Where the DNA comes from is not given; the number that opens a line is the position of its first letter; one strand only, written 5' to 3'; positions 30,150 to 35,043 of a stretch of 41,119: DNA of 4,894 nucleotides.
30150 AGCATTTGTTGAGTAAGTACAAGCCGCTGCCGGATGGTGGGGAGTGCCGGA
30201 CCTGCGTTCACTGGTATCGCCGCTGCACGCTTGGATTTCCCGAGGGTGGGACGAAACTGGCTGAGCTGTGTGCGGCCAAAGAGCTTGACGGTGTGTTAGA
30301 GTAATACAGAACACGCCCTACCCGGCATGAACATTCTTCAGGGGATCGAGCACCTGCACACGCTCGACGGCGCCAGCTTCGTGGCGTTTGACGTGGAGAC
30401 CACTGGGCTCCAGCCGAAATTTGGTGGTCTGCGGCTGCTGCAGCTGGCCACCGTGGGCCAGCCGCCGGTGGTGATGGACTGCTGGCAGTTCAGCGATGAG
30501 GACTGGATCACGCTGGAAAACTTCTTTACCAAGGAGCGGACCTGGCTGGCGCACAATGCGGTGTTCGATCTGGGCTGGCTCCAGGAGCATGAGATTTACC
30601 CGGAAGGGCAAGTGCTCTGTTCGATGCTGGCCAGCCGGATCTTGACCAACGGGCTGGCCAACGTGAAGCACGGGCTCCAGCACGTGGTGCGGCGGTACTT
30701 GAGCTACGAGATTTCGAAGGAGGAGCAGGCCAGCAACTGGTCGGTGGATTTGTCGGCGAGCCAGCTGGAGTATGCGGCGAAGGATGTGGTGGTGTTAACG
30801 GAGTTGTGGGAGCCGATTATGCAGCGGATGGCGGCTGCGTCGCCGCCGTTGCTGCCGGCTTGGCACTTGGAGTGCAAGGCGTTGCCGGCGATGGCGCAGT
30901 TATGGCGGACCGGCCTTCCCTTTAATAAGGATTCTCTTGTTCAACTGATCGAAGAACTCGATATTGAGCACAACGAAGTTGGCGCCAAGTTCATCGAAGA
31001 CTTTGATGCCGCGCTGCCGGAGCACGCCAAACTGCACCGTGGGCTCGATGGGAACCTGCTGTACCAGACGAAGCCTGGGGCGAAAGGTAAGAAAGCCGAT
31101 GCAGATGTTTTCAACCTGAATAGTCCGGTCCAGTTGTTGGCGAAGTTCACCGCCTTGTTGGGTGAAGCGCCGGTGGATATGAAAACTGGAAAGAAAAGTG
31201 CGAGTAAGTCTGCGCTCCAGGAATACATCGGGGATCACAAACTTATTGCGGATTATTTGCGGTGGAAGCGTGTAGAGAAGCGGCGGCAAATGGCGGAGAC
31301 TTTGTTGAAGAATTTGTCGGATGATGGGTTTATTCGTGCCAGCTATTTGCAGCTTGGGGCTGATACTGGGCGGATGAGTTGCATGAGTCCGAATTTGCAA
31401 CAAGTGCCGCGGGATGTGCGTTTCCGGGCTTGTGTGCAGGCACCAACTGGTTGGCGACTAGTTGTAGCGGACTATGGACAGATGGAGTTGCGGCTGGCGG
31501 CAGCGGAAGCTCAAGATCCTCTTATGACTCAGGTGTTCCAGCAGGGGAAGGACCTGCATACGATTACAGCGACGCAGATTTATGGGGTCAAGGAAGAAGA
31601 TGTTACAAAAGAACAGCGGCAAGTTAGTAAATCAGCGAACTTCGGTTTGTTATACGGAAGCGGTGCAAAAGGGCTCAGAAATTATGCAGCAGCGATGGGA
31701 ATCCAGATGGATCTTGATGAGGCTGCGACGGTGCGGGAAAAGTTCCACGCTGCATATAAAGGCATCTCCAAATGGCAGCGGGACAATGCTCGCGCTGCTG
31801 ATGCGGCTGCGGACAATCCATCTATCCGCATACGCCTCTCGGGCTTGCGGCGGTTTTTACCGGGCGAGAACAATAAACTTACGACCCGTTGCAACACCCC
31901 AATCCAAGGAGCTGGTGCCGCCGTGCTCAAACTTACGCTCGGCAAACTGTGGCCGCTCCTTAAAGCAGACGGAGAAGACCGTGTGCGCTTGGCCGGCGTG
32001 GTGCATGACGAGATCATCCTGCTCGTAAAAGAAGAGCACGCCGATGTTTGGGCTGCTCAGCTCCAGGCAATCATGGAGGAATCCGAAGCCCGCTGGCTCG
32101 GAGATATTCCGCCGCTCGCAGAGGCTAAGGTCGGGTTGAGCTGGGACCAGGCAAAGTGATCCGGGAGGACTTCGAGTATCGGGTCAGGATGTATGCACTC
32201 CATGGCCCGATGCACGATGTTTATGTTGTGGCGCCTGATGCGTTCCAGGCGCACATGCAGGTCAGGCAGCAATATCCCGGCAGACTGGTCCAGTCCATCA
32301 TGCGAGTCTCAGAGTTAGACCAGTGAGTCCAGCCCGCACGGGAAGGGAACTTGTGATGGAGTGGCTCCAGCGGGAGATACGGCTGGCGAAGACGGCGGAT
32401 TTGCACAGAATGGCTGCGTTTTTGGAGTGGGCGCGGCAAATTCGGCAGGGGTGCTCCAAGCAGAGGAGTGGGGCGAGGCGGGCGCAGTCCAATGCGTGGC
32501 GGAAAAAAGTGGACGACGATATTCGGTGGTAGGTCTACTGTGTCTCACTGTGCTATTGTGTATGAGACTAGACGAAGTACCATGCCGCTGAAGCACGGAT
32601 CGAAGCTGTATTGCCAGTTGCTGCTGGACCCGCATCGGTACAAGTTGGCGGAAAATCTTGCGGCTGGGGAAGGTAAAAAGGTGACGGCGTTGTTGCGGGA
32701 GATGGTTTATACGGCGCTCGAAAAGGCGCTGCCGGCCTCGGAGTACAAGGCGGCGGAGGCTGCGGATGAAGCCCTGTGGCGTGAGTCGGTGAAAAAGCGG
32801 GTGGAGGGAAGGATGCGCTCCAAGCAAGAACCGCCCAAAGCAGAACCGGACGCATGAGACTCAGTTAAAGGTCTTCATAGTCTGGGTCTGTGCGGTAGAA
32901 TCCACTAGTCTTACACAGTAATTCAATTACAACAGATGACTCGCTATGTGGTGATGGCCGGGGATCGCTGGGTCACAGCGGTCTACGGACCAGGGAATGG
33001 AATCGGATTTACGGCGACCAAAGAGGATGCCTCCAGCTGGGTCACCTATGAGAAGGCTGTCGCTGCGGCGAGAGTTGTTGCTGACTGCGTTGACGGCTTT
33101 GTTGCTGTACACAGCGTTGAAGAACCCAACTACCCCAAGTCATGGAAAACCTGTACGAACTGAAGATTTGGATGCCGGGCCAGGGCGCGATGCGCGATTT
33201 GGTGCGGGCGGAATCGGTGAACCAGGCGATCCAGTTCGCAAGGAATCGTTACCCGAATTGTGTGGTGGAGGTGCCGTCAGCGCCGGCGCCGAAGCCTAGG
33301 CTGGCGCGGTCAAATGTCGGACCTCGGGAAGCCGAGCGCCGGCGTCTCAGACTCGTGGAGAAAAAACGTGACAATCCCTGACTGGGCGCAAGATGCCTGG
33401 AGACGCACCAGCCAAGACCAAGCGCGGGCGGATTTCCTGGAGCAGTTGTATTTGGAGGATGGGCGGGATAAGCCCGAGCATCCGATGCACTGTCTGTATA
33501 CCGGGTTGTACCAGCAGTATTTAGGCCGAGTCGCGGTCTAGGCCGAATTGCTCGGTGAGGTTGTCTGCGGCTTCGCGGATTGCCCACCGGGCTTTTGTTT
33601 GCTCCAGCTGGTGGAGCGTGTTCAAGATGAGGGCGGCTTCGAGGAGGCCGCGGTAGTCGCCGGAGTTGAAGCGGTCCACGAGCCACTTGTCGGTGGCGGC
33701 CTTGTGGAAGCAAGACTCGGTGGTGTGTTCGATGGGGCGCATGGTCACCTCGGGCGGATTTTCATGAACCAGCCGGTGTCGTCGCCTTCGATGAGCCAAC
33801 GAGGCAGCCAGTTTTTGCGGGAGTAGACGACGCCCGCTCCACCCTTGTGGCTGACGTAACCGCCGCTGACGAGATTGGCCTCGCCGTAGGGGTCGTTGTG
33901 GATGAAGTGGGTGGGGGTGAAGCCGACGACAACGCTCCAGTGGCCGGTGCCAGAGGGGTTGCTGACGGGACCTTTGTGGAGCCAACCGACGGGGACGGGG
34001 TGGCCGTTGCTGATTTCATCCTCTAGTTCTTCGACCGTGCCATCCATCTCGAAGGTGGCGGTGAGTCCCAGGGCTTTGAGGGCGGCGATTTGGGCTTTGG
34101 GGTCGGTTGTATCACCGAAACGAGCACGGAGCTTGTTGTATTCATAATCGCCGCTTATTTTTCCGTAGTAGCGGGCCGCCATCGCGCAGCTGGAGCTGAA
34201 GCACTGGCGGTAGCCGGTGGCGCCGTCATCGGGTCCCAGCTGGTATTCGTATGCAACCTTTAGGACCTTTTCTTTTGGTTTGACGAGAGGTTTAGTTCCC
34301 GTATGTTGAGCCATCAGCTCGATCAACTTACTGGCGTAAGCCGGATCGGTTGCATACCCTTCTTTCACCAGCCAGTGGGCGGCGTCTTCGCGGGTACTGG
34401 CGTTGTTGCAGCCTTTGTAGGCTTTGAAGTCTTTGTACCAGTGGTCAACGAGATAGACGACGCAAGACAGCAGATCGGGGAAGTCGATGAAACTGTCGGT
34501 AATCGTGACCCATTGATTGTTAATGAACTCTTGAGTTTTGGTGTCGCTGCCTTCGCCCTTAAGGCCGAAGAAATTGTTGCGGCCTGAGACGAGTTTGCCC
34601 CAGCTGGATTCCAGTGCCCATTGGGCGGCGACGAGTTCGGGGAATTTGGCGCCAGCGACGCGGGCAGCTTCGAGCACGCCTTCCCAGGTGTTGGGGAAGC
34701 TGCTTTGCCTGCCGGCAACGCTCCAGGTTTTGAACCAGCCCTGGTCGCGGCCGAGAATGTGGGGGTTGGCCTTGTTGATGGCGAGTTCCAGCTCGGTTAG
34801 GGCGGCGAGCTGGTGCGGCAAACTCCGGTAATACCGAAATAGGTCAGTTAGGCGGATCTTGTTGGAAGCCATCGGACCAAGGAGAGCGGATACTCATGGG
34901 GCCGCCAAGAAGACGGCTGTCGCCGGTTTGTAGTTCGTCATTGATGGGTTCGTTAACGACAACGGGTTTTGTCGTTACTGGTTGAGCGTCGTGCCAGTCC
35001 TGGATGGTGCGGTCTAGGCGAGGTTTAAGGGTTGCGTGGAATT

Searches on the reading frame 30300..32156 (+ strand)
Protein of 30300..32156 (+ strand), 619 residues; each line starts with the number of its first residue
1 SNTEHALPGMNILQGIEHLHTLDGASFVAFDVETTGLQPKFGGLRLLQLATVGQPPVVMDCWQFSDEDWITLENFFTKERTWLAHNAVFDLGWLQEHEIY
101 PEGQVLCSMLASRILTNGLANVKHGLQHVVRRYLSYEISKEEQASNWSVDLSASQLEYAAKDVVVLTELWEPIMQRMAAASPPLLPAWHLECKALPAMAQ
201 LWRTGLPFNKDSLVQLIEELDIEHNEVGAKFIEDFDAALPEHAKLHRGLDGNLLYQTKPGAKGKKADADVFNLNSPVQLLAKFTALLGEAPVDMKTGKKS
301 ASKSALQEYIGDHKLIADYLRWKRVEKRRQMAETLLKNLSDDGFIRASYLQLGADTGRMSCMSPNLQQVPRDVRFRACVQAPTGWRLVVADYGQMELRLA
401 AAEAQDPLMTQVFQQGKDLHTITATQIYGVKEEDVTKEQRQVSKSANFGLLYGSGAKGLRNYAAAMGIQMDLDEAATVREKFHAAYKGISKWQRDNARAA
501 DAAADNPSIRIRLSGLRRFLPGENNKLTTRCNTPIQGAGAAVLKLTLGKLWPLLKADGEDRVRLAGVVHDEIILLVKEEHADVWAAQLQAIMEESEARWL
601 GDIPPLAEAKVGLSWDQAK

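Call 59: search_protein_families(library=pfam, proteins=[window:30300-32156:+], max_evalue=0.001)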
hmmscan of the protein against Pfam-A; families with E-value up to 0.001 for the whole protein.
window:30300-32156:+ (619 aa): 2 families
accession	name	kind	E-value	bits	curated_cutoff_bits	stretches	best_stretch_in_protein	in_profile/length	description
PF00476.26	DNA_pol_A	-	4.2e-66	223.9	34.3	1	267-616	27-380/381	DNA polymerase family A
PF01612.26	DNA_pol_A_exo1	-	4.2e-24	85.7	23.6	1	22-175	17-170/173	3'-5' exonuclease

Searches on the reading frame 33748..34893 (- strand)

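Call 59: search_protein_families(library=pfam, proteins=[window:33748-34893:-], max_evalue=0.001)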
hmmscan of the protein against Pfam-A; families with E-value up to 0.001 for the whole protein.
window:33748-34893:- (382 aa): 3 families
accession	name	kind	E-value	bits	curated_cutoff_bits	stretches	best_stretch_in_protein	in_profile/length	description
PF01832.25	Glucosaminidase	-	2.6e-18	67.3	30.2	1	84-197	14-121/123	Mannosyl-glycoprotein endo-beta-N-acetylglucosaminidase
PF13529.12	Peptidase_C39_2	-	1.1e-08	36.2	24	1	211-336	1-143/143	Peptidase_C39 like family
PF12385.14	Peptidase_C70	-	0.00013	22.4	19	1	211-338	5-126/141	Papain-like cysteine protease AvrRpt2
